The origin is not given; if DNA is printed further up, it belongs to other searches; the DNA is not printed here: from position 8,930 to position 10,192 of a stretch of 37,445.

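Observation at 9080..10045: Phage-encoded sigma-70 family sigma factor with a long C-terminal tail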

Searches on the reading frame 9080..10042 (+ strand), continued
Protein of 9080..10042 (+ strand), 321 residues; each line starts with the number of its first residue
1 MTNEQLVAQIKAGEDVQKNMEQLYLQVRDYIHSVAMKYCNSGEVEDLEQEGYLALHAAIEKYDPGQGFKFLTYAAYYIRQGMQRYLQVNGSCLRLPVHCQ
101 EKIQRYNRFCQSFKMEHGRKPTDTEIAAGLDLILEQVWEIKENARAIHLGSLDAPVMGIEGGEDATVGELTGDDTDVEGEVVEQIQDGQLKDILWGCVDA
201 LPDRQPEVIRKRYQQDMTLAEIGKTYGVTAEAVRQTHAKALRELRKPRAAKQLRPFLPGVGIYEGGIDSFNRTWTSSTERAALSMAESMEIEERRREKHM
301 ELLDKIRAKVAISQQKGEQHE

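Call 75: find_encoding_contigs(protein=P0121, flank=9000, max_places=2)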
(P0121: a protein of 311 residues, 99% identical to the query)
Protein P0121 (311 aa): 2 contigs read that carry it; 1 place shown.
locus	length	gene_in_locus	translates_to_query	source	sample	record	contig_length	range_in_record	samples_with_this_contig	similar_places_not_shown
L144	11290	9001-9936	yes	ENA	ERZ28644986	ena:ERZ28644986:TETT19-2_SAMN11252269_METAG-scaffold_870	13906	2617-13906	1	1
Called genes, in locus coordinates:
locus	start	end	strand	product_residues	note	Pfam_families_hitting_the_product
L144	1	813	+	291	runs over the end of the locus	PF01430:HSP33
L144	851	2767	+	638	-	PF00795:CN_hydrolase, PF02540:NAD_synthase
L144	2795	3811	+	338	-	PF00994:MoCF_biosynth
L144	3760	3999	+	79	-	-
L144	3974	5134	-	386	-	PF19553:DUF6076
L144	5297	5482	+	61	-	-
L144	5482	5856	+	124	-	-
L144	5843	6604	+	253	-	PF09681:Phage_rep_org_N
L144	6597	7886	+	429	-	PF00772:DnaB, PF13481:AAA_25 (weak), PF03796:DnaB_C, PF06745:ATPase (weak)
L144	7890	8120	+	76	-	-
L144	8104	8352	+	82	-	-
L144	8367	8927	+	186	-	-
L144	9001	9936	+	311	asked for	PF04542:Sigma70_r2, PF08281:Sigma70_r4_2, PF04545:Sigma70_r4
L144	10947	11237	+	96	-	-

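Call 79: find_encoding_contigs(protein=window:9080-10042:+, flank=3000, max_places=4)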
Protein window:9080-10042:+ (321 aa): 10 contigs read that carry it; 3 places shown.
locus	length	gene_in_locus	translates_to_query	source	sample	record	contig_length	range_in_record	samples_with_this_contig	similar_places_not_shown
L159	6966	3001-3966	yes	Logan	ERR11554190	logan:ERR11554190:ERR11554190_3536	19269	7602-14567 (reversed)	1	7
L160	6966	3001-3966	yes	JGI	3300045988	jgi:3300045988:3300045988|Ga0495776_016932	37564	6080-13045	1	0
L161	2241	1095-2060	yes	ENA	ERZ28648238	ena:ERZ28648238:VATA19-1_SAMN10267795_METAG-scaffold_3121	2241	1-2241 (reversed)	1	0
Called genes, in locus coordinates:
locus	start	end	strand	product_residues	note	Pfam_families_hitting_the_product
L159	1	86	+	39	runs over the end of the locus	-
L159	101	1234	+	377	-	-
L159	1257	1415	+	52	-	PF21847:DUF6906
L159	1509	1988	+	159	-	-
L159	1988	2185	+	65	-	-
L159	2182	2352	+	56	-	-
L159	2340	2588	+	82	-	-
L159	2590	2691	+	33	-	-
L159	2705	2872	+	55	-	-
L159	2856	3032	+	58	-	-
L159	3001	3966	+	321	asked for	PF04542:Sigma70_r2, PF04539:Sigma70_r3, PF08281:Sigma70_r4_2 (weak), PF04545:Sigma70_r4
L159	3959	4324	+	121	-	-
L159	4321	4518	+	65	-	-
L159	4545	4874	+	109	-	-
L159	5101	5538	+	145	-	-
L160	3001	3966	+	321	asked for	PF04542:Sigma70_r2, PF04539:Sigma70_r3, PF08281:Sigma70_r4_2 (weak), PF04545:Sigma70_r4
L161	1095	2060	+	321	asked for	PF04542:Sigma70_r2, PF04539:Sigma70_r3, PF08281:Sigma70_r4_2 (weak), PF04545:Sigma70_r4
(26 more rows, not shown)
